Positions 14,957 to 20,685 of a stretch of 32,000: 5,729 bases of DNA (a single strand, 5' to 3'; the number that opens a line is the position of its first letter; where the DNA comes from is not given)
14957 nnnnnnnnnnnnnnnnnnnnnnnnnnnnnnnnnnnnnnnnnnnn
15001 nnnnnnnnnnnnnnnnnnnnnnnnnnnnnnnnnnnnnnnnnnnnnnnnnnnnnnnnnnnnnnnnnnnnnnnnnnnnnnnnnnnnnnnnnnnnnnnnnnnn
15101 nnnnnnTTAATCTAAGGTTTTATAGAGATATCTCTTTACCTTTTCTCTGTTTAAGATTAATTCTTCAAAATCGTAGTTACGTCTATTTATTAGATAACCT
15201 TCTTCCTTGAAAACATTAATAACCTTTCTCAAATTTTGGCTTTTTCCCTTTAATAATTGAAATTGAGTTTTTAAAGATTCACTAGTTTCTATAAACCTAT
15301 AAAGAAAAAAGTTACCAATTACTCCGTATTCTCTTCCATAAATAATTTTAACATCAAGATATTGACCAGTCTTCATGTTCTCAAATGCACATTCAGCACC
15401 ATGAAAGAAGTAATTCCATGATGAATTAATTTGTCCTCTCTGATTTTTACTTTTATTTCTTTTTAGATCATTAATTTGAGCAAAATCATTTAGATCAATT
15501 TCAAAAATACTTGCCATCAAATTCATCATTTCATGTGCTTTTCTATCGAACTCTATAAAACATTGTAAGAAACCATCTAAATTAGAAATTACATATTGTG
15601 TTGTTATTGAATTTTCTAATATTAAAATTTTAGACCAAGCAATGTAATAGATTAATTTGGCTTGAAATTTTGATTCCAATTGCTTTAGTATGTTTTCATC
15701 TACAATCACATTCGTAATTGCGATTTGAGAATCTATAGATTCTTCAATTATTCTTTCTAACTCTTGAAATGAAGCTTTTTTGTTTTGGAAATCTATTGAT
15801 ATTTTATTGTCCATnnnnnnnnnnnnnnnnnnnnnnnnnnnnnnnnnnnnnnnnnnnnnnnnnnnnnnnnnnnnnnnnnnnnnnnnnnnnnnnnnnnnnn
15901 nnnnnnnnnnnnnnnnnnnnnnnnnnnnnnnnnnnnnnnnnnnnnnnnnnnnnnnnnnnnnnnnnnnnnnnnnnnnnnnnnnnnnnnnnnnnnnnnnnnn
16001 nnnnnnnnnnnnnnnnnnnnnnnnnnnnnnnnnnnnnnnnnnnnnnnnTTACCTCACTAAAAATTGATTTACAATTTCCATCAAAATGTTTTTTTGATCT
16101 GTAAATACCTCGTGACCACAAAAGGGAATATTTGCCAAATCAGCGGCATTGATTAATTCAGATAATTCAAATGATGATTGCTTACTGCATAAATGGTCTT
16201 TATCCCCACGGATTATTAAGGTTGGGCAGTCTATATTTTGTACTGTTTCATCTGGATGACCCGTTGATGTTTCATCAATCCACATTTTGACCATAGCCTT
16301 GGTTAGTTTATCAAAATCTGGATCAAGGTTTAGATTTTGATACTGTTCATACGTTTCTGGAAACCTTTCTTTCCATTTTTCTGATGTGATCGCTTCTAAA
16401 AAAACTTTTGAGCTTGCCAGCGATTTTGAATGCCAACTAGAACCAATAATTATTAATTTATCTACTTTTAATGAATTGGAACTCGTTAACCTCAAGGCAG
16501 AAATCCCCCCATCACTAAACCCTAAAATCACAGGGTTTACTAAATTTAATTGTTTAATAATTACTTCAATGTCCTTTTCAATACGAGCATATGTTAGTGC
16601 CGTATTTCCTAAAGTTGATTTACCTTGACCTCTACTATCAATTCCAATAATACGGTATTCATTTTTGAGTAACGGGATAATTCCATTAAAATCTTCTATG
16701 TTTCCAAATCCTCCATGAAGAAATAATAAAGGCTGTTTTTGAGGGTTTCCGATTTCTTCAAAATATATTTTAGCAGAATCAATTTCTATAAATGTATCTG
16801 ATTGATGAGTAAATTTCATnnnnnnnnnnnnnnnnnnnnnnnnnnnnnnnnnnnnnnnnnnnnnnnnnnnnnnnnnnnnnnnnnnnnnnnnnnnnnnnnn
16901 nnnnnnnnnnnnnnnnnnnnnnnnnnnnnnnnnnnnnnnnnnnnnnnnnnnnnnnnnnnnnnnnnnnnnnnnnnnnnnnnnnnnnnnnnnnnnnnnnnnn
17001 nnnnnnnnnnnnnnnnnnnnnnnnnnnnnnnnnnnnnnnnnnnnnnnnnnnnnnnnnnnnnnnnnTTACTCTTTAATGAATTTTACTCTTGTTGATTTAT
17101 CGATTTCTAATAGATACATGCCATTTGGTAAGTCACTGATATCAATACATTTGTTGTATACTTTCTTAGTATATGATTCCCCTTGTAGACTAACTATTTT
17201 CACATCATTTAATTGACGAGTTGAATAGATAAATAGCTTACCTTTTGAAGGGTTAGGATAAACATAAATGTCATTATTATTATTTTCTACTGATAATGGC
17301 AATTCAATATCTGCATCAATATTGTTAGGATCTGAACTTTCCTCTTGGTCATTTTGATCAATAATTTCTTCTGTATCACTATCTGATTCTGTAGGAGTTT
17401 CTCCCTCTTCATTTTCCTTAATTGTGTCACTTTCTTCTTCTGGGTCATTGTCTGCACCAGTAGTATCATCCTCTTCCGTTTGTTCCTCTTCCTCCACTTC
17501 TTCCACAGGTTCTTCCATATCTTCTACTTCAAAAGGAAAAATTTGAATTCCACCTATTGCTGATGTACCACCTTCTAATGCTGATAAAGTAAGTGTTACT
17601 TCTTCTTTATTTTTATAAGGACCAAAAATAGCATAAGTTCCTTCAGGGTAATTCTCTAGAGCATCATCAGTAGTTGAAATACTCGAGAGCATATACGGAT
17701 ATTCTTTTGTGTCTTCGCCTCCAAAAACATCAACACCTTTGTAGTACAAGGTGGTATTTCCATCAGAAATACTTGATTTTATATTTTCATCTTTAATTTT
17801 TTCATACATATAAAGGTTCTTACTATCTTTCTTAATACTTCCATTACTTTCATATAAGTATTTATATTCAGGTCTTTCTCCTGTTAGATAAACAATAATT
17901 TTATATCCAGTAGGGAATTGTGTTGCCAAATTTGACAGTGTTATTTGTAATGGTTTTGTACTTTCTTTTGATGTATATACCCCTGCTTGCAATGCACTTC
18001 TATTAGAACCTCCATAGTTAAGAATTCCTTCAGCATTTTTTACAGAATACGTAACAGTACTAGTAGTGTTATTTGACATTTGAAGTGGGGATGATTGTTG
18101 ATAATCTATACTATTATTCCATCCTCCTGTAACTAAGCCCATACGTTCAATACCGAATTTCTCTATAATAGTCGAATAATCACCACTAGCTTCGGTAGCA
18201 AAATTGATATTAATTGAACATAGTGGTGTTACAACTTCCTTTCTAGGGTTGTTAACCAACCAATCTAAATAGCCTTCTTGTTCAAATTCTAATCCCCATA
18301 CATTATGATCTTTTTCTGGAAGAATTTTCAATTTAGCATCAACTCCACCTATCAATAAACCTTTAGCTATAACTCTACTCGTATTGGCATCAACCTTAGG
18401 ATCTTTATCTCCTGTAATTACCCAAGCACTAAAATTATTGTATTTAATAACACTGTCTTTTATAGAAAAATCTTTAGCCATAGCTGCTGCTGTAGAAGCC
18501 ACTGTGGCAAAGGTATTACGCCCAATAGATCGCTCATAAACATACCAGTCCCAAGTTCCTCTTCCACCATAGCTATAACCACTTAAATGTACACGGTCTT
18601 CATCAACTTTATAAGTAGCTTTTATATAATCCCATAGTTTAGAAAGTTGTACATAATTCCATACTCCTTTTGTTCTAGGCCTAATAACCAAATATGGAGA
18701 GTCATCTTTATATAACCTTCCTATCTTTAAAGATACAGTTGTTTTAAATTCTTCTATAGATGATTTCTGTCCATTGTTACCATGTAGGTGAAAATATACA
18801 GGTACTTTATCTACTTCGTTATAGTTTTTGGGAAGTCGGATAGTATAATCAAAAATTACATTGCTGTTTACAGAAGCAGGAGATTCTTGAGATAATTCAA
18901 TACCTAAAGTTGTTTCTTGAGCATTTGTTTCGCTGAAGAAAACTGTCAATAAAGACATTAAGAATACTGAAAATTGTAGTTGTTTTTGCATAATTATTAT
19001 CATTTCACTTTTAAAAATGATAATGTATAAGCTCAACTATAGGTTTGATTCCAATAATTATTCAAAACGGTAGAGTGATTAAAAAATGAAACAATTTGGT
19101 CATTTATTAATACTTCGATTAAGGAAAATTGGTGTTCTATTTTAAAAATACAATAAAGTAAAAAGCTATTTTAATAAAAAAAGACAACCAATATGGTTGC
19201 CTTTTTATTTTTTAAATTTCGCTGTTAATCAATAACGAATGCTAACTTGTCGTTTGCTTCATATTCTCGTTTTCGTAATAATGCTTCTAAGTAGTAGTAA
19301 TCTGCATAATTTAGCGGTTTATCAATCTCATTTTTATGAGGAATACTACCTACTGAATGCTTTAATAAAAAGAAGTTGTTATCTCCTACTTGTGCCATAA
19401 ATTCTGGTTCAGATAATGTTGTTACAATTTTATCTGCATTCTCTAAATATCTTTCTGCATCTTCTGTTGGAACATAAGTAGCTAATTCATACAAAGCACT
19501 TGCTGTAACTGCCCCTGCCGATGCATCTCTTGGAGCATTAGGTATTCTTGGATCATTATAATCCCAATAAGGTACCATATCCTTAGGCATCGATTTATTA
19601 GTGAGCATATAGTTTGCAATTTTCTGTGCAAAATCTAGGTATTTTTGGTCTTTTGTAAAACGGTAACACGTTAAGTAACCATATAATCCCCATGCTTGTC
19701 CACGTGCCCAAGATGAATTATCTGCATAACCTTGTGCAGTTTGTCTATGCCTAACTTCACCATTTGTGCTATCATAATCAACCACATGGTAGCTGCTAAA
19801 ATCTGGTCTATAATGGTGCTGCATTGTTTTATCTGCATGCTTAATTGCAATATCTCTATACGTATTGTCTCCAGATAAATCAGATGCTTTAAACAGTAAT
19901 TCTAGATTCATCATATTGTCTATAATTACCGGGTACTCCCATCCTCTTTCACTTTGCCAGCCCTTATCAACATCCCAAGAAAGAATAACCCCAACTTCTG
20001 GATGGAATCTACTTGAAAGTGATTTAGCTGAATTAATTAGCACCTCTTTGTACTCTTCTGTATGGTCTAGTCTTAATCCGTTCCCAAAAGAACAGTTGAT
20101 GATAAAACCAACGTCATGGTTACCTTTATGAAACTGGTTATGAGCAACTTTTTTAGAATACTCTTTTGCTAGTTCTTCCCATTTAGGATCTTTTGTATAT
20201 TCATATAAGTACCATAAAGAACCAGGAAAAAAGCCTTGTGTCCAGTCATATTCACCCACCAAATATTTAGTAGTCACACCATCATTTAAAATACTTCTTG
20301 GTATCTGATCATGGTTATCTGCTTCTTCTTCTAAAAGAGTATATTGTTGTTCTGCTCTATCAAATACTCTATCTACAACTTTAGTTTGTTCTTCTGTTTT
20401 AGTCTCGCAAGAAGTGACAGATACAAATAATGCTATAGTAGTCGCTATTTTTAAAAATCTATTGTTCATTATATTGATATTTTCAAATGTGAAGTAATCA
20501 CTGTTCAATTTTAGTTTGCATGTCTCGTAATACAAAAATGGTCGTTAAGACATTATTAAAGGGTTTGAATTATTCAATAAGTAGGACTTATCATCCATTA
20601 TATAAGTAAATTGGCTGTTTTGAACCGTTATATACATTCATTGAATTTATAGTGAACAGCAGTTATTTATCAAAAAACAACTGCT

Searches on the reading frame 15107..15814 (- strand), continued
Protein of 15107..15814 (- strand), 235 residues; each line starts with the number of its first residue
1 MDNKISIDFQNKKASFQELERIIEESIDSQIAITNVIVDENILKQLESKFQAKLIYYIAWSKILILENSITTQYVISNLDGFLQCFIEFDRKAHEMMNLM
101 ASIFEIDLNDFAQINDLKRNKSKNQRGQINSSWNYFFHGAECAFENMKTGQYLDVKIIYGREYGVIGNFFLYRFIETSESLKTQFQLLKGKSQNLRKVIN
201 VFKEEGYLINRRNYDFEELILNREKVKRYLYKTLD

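Call 67: fold_search(model_id=the predicted structure, library=viral)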
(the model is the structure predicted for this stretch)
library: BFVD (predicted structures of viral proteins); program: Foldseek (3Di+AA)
matches with E <= 10: 987; with E <= 0.001: 0
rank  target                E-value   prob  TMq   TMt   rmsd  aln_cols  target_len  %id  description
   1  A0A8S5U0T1            7.7e-02  0.87  0.17  0.13   5.4        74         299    9  Crystallin beta/gamma motif-containing protein (Fragment) [Podoviridae sp. ctpWp23]
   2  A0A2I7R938            7.7e-02  0.09  0.10  0.16  17.9       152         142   11  (no name in the UniProt tables at hand)
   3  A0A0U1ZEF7            8.2e-02  0.07  0.13  0.13  19.8       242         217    9  Uncharacterized protein [Ralstonia phage phiITL-1]
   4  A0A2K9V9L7            9.3e-02  0.12  0.12  0.20  14.8       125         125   15  KilA-N domain-containing protein [Bandra megavirus]
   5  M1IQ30                1.1e-01  0.16  0.13  0.22  14.2       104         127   13  Uncharacterized protein [Bacillus phage Curly]
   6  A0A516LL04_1          1.3e-01  0.35  0.23  0.05  13.5       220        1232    9  (no name in the UniProt tables at hand)
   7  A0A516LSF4            1.3e-01  0.08  0.16  0.09  23.6       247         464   12  (no name in the UniProt tables at hand)
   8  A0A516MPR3            1.6e-01  0.21  0.16  0.26  14.9       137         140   11  (no name in the UniProt tables at hand)
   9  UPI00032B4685         1.6e-01  0.20  0.13  0.23  12.7       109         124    7  (no name look-up for this kind of identifier)
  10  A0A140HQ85            1.8e-01  0.90  0.19  0.17   4.6        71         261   15  Endonuclease/exonuclease/phosphatase domain-containing protein [Lymantria dispar multicapsid nuclear polyhedrosis virus]
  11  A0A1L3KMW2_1          1.8e-01  0.11  0.15  0.04  19.1       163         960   11  RNA-directed RNA polymerase [Beihai rhabdo-like virus 5]
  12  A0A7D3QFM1            1.8e-01  0.09  0.12  0.18  14.2       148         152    9  (no name in the UniProt tables at hand)
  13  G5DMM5                2.3e-01  0.28  0.21  0.26  11.5       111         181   10  Uncharacterized protein [Enterobacter phage F20]
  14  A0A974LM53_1          2.5e-01  0.04  0.14  0.04  21.0       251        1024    9  RNA-directed RNA polymerase L (Fragment) [Oberland virus]
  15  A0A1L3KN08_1          2.7e-01  0.06  0.13  0.04  17.6       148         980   13  Replicase [Wenzhou tapeworm virus 1]
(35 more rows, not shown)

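Call 82: find_related_loci(query=A2, collection=viral_contigs, flank=5000)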
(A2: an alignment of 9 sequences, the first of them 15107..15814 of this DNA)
Query A2 (235 aa) in viral_contigs; peptide patterns used: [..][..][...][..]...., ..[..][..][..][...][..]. (x = any residue, [..] = any of these).
117 stretches matched a pattern, but none encodes a relative of the query by tblastn (E <= 1e-3).

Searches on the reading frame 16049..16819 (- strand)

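Call 3: search_protein_families(library=pfam, proteins=[window:16049-16819:-], max_evalue=1)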
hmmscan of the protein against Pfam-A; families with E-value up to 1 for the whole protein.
window:16049-16819:- (256 aa): 8 families
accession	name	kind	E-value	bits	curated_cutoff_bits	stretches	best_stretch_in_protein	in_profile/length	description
PF00561.26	Abhydrolase_1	-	9.1e-23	81.6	25.8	2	30-159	2-126/245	alpha/beta hydrolase fold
PF12146.15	Hydrolase_4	-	4.3e-11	43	27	1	28-242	4-238/239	Serine aminopeptidase, S33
PF12697.13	Abhydrolase_6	-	3e-09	38.3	26.3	1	31-240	1-208/217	Alpha/beta hydrolase family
PF06342.18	DUF1057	-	0.00024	20.7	21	1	2-116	10-126/297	Alpha/beta hydrolase of unknown function (DUF1057)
PF03959.19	FSH1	-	0.0015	18.7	21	1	77-225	82-188/211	Serine hydrolase (FSH1)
PF20434.5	BD-FAE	-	0.015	15.2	26.8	1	97-221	92-213/215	BD-FAE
PF20408.4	Abhydrolase_11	-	0.064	13.4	27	1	191-225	121-154/193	Alpha/beta hydrolase domain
PF13196.11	DUF4012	-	0.18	12.8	28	1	145-191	57-103/144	Protein of unknown function (DUF4012)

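Call 4: search_protein_families(library=ncbifam, proteins=[window:16049-16819:-], max_evalue=1)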
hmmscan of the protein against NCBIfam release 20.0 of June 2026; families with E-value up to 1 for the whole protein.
window:16049-16819:- (256 aa): 41 families (the best 25 are shown)
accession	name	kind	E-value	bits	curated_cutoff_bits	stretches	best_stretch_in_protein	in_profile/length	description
NF050089.1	i_nPHAscl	equivalog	4.2e-24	85.1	300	2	20-128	11-118/288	intracellular short-chain-length polyhydroxyalkanoate depolymerase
TIGR03695.1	menH_SHCHC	equivalog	1.4e-18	67.2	208.55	2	28-128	2-105/252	2-succinyl-6-hydroxy-2,4-cyclohexadiene-1-carboxylate synthase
TIGR02427.1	protocat_pcaD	equivalog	3.7e-18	65.8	255.85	1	18-254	2-250/251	3-oxoadipate enol-lactonase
TIGR01249.1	pro_imino_pep_1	equivalog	6.2e-16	58.4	259.75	1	14-162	13-158/307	prolyl aminopeptidase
TIGR03056.1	bchO_mg_che_rel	equivalog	1.6e-15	56.9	172.55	2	7-125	7-126/278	alpha/beta fold hydrolase BchO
TIGR01250.1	pro_imino_pep_2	subfamily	1.2e-14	54.6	167.65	2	7-135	3-136/288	proline iminopeptidase-family hydrolase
NF051488.1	bifunc_PcaDC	exception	1.7e-14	53.8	390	1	24-254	7-250/375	bifunctional 3-oxoadipate enol-lactonase/4-carboxymuconolactone decarboxylase PcaDC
NF045632.1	hydroxlase_HsaD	equivalog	6.5e-14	51.5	400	2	7-129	13-139/290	4,5:9,10-diseco-3-hydroxy-5,9,17-trioxoandrosta-1(10),2-diene-4-oate hydrolase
NF007954.0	PRK10673.1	equivalog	1.4e-13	50.7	399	1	27-126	15-113/255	esterase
NF011457.0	PRK14875.1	equivalog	7.8e-13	48.1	307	2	9-128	113-232/372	acetoin dehydrogenase dihydrolipoyllysine-residue acetyltransferase subunit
TIGR03611.1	RutD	equivalog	1.5e-12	47.5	238.5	2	30-167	14-150/258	pyrimidine utilization protein D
NF045945.1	ProImpepLactob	equivalog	3.7e-12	46.3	400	2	10-136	7-139/293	proline iminopeptidase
NF051487.1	bifunc_PcaCD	exception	7.7e-12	45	430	1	41-255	185-412/413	bifunctional 4-carboxymuconolactone decarboxylase/3-oxoadipate enol-lactonase PcaCD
TIGR01738.1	bioH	equivalog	3.1e-11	43.4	206.95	2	29-129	5-100/245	pimeloyl-ACP methyl ester esterase BioH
NF052610.1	macro_16_ester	equivalog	4.4e-11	42.6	420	2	192-250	218-276/281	alpha/beta fold macrolide esterase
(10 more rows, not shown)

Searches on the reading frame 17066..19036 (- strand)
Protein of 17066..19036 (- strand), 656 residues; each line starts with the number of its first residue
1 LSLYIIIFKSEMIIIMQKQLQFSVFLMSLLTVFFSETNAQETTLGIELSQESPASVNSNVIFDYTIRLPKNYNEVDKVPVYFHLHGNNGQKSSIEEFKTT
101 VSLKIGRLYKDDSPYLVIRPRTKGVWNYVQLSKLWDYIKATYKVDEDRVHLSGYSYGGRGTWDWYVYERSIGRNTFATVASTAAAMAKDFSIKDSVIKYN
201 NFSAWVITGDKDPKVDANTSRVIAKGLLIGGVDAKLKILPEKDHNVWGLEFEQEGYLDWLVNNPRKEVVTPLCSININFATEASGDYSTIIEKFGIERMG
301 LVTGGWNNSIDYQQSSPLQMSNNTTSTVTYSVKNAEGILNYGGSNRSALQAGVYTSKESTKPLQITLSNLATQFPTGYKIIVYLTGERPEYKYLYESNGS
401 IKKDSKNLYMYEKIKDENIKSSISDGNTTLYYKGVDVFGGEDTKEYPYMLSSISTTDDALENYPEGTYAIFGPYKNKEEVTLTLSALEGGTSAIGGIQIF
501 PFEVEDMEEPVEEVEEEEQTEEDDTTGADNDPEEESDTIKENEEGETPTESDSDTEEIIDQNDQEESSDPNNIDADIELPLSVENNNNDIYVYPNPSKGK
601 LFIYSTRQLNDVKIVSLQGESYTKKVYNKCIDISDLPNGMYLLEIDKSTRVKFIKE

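Call 41: search_protein_families(library=pfam, proteins=[window:17066-19036:-], max_evalue=0.001)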
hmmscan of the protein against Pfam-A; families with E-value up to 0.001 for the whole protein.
window:17066-19036:- (656 aa): 2 families
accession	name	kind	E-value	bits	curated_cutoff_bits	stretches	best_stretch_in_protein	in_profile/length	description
PF18962.6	Por_Secre_tail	-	3.9e-10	40.3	27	1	592-650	1-67/75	Secretion system C-terminal sorting domain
PF00326.27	Peptidase_S9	-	7.8e-05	22.7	22.6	0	122-158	39-75/213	Prolyl oligopeptidase family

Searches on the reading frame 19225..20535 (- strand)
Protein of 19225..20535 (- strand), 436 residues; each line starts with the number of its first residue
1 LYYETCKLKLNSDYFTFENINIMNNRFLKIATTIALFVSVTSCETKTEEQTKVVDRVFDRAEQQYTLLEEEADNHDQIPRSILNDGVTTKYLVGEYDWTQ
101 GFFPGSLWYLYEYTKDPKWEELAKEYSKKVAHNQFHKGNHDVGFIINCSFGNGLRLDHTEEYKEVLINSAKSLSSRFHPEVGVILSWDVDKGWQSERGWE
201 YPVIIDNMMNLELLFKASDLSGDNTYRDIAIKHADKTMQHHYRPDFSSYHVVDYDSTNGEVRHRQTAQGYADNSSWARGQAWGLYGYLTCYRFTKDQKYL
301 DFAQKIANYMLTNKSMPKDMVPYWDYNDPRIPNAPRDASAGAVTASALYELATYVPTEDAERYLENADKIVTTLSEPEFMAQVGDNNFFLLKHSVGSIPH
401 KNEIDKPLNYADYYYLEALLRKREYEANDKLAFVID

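Call 41: search_protein_families(library=pfam, proteins=[window:19225-20535:-], max_evalue=0.001)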
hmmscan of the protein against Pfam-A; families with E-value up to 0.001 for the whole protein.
window:19225-20535:- (436 aa): 7 families
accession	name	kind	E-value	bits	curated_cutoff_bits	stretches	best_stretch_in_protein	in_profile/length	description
PF07470.19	Glyco_hydro_88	-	1.8e-12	47.3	26.6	1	94-350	25-275/352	Glycosyl Hydrolase Family 88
PF03663.20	Glyco_hydro_76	-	1.1e-07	32.2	25.9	0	93-159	212-278/366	Glycosyl hydrolase family 76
PF07944.18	Beta-AFase-like_GH127_cat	-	4.7e-06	26.3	24.9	0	212-315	182-263/376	Beta-L-arabinofuranosidase, GH127 catalytic domain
PF16386.10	DUF4995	-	5.4e-06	26.8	28.4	1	32-83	8-59/73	Domain of unknown function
PF05147.19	LANC_like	-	0.00024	20.3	23.2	0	266-315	152-201/350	Lanthionine synthetase C-like protein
PF01532.26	Glyco_hydro_47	-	0.00037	20.1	22.9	0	286-376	86-181/455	Glycosyl hydrolase family 47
PF06662.19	C5-epim_C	-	0.00062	19.8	23.3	0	274-313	27-64/188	D-glucuronyl C5-epimerase C-terminus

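Call 42: find_related_loci(query=window:19225-20535:-, collection=genome_contigs, flank=10000)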
Query window:19225-20535:- (436 aa) in genome_contigs; peptide patterns used: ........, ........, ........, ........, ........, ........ (x = any residue, [..] = any of these).
109 stretches matched a pattern; 94 encode a relative of the query (tblastn E <= 1e-3); the best 80 are kept; 80 distinct loci.
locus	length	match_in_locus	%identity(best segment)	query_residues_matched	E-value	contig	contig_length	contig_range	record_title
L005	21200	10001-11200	54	23-430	9e-146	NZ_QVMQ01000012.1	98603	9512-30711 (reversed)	Dysgonomonas sp. 511 scaffold12_size98603, whole genome shotgun sequence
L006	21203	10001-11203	55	20-426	1e-144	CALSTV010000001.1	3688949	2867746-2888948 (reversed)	MAG: uncultured Flavobacteriaceae bacterium isolate AG_MB154 genome assembly, contig: contig_11112_AG_MB154, whole genom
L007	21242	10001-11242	53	3-421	8e-144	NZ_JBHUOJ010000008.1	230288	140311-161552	Christiangramia antarctica strain KCTC 52925 platanus_K_17_124_8, whole genome shotgun sequence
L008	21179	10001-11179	55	29-421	1e-141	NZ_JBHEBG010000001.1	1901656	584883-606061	Spongiimicrobium sp. 3-5 NODE_1_length_1901656_cov_392.175808, whole genome shotgun sequence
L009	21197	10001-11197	54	23-427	2e-140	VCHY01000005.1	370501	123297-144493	Labilibacter sediminis strain CG51 CG51_Scaffold5, whole genome shotgun sequence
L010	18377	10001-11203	52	23-429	4e-140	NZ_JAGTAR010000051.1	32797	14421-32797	Carboxylicivirga sediminis strain JR1 scaffold_51_length=32798, whole genome shotgun sequence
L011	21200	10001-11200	53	28-425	5e-140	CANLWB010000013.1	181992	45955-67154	uncultured Flavobacteriaceae bacterium isolate 2-674-G.fasta genome assembly, contig: NODE_13, whole genome shotgun sequ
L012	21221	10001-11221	54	16-425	1e-139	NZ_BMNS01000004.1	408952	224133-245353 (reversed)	Lutibacter litoralis strain JCM 13034 sequence04, whole genome shotgun sequence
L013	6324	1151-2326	52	34-430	1e-139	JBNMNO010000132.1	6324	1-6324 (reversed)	MAG: Mariniflexile sp. isolate 3300055475_18 Ga0535646_0012703, whole genome shotgun sequence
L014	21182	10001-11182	53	23-420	2e-139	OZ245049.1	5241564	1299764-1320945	MAG: Flavobacteriaceae bacterium isolate fb380dee-0c44-4db4-8181-095a1bb6d241 genome assembly, chromosome: 1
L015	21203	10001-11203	52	23-429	9e-139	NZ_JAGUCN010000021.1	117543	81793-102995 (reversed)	Carboxylicivirga mesophila strain JCM 18290 scaffold_21_length=117544, whole genome shotgun sequence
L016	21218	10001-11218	54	22-423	8e-139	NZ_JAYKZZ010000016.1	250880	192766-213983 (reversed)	Parapedobacter flavus strain CGMCC 1.10938 contig16, whole genome shotgun sequence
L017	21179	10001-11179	54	30-424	1e-138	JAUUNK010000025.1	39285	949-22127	MAG: Bacteroides ovatus isolate N1158.6 NODE_378_length_39285_cov_9.064033, whole genome shotgun sequence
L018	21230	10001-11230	51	14-428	2e-138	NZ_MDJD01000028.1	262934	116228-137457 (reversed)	Flavivirga aquatica strain SK-16 scaffold5_cov53_read183, whole genome shotgun sequence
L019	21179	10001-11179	53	23-421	5e-138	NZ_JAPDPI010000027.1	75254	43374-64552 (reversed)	Plebeiibacterium marinum strain D04 scaffold_27_length=75255, whole genome shotgun sequence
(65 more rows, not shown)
